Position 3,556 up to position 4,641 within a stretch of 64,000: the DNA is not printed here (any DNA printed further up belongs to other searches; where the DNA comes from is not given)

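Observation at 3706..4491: Orphan 261-aa protein with the lowest GC in the window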

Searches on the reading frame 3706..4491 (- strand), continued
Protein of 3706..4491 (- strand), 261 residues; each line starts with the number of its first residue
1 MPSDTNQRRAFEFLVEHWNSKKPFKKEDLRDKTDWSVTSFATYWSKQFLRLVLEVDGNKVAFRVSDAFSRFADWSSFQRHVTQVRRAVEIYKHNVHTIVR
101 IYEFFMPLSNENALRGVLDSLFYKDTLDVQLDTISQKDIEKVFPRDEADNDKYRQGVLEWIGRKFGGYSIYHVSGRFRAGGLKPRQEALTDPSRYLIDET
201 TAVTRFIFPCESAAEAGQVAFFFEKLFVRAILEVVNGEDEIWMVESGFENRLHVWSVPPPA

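Call 32: fold_search(model_id=the predicted structure, library=viral)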
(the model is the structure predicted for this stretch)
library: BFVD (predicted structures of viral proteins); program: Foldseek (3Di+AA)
matches with E <= 10: 754; with E <= 0.001: 4
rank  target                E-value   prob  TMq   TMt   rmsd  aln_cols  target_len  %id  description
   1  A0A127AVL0            2.6e-05  1.00  0.30  0.63   6.1       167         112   15  Uncharacterized protein [Xanthomonas phage f30-Xaj]
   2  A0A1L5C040            2.8e-05  1.00  0.31  0.57   6.2       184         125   12  Uncharacterized protein [Aquamicrobium phage P14]
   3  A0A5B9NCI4            1.2e-04  1.00  0.30  0.51   6.6       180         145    9  Uncharacterized protein [Stenotrophomonas phage Ponderosa]
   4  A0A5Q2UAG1            2.9e-04  1.00  0.30  0.62   9.1       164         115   10  Uncharacterized protein [Bacteriophage Titan-X]
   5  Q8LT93                1.6e-03  1.00  0.25  0.47   8.4       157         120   13  Uncharacterized protein [Vibrio phage VpV262]
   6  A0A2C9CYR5            1.6e-03  0.99  0.29  0.40  12.9       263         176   11  Phage protein [Yersinia phage fHe-Yen9-03]
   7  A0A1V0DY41            1.8e-03  1.00  0.29  0.45   5.1       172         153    8  Uncharacterized protein [Dinoroseobacter phage vB_DshS-R5C]
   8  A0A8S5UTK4            1.9e-03  0.90  0.22  0.24   9.6       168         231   12  Uncharacterized protein [Myoviridae sp. ctYA416]
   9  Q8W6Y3                3.1e-03  1.00  0.27  0.58   6.1       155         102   14  Uncharacterized protein [Synechococcus phage P60]
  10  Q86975                3.1e-03  0.44  0.19  0.19  14.9       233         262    8  UL52' helicase-primase complex homolog protein (Fragment) [Phocid gammaherpesvirus 2]
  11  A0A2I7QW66            3.3e-03  1.00  0.25  0.49   7.6       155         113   10  (no name in the UniProt tables at hand)
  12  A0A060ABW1            4.0e-03  0.99  0.26  0.48   7.2       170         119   14  Uncharacterized protein [Listeria phage LMSP-25]
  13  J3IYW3                6.5e-03  0.99  0.24  0.39  10.1       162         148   12  (no name in the UniProt tables at hand)
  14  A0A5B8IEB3            6.5e-03  0.60  0.21  0.33  14.6       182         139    9  YubB ferredoxin-like domain-containing protein [Mimiviridae sp. ChoanoV1]
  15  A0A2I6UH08            6.9e-03  0.96  0.26  0.28  13.4       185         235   14  Uncharacterized protein [Salinibacter phage M31CR41-2]
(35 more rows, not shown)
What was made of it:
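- On Phage SAM lyase family (GlnB-like): Viral matches reach E 2.6e-5 (call 32).
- The best viral matches are small podophage proteins of similar size (E 2.6e-5 to 3e-4, TM 0.5-0.63; call 32).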

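Call 35: search_protein_families(library=pfam, alignment_id=A2, max_evalue=0.001)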
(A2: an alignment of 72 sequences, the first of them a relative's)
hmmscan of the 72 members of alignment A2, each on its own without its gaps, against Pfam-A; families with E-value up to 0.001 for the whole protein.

A. member 1, L001:7582-7986:+ (134 aa): 1 family
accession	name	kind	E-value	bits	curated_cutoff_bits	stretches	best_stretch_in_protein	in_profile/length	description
PF20472.4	PDDEXK_11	-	7.5e-16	58.6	23.7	1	9-108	4-114/145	PD-(D/E)XK nuclease superfamily domain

B. families by the number of members that match (of 72 scanned): 59 families (the first 25 are shown)
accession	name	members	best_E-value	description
PF02086.21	MethyltransfD12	15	2.3e-71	D12 class N6 adenine-specific DNA methyltransferase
PF20472.4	PDDEXK_11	14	7.5e-16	PD-(D/E)XK nuclease superfamily domain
PF00580.27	UvrD-helicase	4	3e-94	UvrD/REP helicase N-terminal domain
PF13361.12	UvrD_C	4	7.8e-72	UvrD-like helicase C-terminal domain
PF13245.12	AAA_19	4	5.2e-27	AAA domain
PF13538.12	UvrD_C_2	4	1.2e-11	UvrD-like helicase C-terminal domain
PF21196.3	PcrA_UvrD_tudor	4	2.2e-09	PcrA/UvrD tudor domain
PF13604.12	AAA_30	4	1.8e-08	AAA domain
PF01443.25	Viral_helicase1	4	2.4e-06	Viral superfamily 1 RNA helicase core domain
PF04203.18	Sortase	2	1.6e-32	Sortase domain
PF13649.12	Methyltransf_25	2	8.6e-22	Methyltransferase domain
PF08241.18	Methyltransf_11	2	4.4e-20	Methyltransferase domain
PF08242.18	Methyltransf_12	2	1.1e-14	Methyltransferase domain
PF13489.12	Methyltransf_23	2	1.7e-11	Methyltransferase domain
PF01844.29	HNH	2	7.5e-05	HNH endonuclease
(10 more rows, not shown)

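Call 39: search_solved_structures(query=A1, max_evalue=10, show_alignments=3)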
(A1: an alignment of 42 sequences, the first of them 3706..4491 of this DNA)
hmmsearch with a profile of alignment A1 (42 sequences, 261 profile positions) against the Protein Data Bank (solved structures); distinct sequences matched with E-value up to 10: 1.
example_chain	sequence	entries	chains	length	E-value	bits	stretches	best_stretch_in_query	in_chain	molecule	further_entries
6mt1_A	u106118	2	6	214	0.17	14.6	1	65-118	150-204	Soluble inorganic pyrophosphatase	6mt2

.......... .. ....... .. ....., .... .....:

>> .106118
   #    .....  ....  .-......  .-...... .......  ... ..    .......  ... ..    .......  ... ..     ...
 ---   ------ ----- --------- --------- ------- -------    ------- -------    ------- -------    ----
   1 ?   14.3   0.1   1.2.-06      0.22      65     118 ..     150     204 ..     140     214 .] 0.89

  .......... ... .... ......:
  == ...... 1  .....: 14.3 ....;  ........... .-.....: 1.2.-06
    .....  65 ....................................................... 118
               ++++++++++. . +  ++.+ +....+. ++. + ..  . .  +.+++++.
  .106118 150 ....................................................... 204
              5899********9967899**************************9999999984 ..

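Call 41: search_dna_similar(query=window:3706-4491:-, collection=plasmids, mode=protein, max_evalue=0.001)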
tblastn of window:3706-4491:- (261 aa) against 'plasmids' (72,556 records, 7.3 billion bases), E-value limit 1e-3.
No match.

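Call 42: search_dna_similar(query=window:3706-4491:-, collection=phages, mode=protein, max_evalue=0.001)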
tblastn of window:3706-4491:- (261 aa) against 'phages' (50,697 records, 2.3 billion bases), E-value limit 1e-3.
No match.
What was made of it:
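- Tried and rejected: tblastn of T against 72,556 plasmids and 50,697 phage genomes found no match (calls 41, 42).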

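Call 45: search_protein_families(library=pfam, alignment_id=A3, max_evalue=0.001)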
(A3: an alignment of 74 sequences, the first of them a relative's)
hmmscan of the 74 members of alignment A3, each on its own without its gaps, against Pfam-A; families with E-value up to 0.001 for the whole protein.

A. member 1, L001:8792-9130:+ (112 aa): 0 families

B. families by the number of members that match (of 74 scanned): 80 families (the first 25 are shown)
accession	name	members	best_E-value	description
PF00293.34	NUDIX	7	4.9e-18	NUDIX domain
PF02086.21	MethyltransfD12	2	5.1e-52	D12 class N6 adenine-specific DNA methyltransferase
PF07992.20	Pyr_redox_2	2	6.6e-16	Pyridine nucleotide-disulphide oxidoreductase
PF01266.30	DAO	2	2.2e-10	FAD dependent oxidoreductase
PF01494.25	FAD_binding_3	2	4.3e-10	FAD binding domain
PF13738.12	Pyr_redox_3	2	2.5e-09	Pyridine nucleotide-disulphide oxidoreductase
PF01946.23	Thi4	2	7.3e-06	Thi4 family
PF03486.20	HI0933_like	2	1.1e-05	HI0933-like protein Rossmann domain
PF02277.22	DBI_PRT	1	3.1e-127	Phosphoribosyltransferase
PF01207.24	Dus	1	6.7e-79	Dihydrouridine synthase (Dus)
PF01555.25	N6_N4_Mtase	1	3.5e-66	DNA methylase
PF14487.12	DarT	1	1.7e-58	ssDNA thymidine ADP-ribosyltransferase, DarT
PF09234.15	DUF1963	1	1.7e-47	Domain of unknown function (DUF1963)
PF00990.26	GGDEF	1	1.4e-40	Diguanylate cyclase, GGDEF domain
PF00009.33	GTP_EFTU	1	1.5e-34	Elongation factor Tu GTP binding domain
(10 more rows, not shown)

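Call 62: find_encoding_contigs(protein=P0079, flank=8000, max_places=3)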
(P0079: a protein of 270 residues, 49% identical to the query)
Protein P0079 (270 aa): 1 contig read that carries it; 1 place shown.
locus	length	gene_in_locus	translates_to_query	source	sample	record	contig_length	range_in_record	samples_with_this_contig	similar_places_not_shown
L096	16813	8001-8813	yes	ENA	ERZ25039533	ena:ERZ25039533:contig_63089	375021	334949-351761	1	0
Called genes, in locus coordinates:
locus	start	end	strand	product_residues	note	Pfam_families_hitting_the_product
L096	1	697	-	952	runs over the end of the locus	PF00675:Peptidase_M16, PF05193:Peptidase_M16_C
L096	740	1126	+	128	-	-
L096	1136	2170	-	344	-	PF08240:ADH_N, PF00107:ADH_zinc_N, PF13602:ADH_zinc_N_2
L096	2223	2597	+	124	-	PF07883:Cupin_2 (weak), PF02311:AraC_binding (weak)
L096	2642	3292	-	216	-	-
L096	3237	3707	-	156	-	-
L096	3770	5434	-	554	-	PF00370:FGGY_N, PF02782:FGGY_C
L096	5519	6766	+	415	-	PF20583:DUF6786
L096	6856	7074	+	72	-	PF02086:MethyltransfD12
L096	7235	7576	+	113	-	PF02086:MethyltransfD12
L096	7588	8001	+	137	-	PF20472:PDDEXK_11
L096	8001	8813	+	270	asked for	-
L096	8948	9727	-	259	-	PF03328:HpcH_HpaI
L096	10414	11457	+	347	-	PF01118:Semialdhyde_dh, PF02774:Semialdhyde_dhC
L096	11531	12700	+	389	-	PF00696:AA_kinase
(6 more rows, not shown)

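Call 63: find_encoding_contigs(protein=P0049, flank=8000, max_places=3)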
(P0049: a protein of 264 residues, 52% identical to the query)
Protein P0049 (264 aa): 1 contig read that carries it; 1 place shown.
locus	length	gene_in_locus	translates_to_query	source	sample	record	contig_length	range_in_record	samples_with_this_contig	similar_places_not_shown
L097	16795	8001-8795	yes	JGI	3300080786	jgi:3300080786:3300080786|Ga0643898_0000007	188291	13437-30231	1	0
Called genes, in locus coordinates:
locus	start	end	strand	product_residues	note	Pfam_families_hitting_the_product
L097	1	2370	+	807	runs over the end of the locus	PF12704:MacB_PCD, PF02687:FtsX, PF12704:MacB_PCD, PF02687:FtsX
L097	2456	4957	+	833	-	PF12704:MacB_PCD, PF02687:FtsX, PF12704:MacB_PCD, PF02687:FtsX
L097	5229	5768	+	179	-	PF00583:Acetyltransf_1, PF13508:Acetyltransf_7, PF13673:Acetyltransf_10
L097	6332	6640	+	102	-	-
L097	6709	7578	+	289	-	PF01555:N6_N4_Mtase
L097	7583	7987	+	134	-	PF20472:PDDEXK_11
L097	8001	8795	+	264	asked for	-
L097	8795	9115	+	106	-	-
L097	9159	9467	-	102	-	-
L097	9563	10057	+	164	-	PF17726:DpnI_C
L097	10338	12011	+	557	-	PF00890:FAD_binding_2 (faint), PF01946:Thi4 (faint), PF21162:ETFQO_UQ-bd, PF05187:Fer4_ETF_QO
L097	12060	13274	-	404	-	-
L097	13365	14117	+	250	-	PF04028:DUF374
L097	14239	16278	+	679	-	PF05649:Peptidase_M13_N, PF01431:Peptidase_M13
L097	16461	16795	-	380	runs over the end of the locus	PF00595:PDZ (faint), PF00089:Trypsin, PF13365:Trypsin_2, PF13180:PDZ_2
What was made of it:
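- Closest known: DpnI. Same: A DpnI_C-domain gene lies 770 nt from one related cassette (L097, call 63).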

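Call 74: search_solved_structures(query=L001:6667-7566:+, max_evalue=0.00001, show_alignments=0)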
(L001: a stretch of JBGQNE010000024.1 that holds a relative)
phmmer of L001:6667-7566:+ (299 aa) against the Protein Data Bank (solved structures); distinct sequences matched with E-value up to 0.00001: 12.
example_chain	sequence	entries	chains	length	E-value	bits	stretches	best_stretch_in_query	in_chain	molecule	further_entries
6pbd_A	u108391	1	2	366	8.4e-61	209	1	36-271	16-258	Modification methylase CcrMI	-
5hek_A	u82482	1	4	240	1.1e-29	106.9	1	34-271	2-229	Adenine specific DNA methyltransferase (DpnA)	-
5hfj_A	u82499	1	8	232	1.1e-29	106.8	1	34-271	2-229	Adenine specific DNA methyltransferase (DpnA)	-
8urk_A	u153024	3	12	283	2.3e-25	92.6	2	157-272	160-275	Methyltransferase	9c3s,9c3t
9c3u_A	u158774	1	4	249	4.9e-25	91.5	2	157-271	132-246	Methyltransferase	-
8s9m_A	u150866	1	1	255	1.2e-21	80.4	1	40-273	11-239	DNA cytosine-N4 methyltransferase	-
8s9n_A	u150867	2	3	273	1.3e-21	80.3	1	40-273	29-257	DNA cytosine-N4 methyltransferase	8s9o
1nw8_A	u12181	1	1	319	4.4e-19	72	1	39-252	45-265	MODIFICATION METHYLASE RSRI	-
1eg2_A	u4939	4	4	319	4.6e-19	71.9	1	39-252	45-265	MODIFICATION METHYLASE RSRI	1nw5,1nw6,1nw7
1g60_A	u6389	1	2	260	1.4e-17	67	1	204-267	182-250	Adenine-specific Methyltransferase MboIIA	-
2zie_A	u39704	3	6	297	2.3e-14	56.5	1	192-277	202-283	Putative modification methylase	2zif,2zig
1boo_A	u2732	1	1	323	9e-09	38.1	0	209-275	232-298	PROTEIN (N-4 CYTOSINE-SPECIFIC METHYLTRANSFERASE PVU II)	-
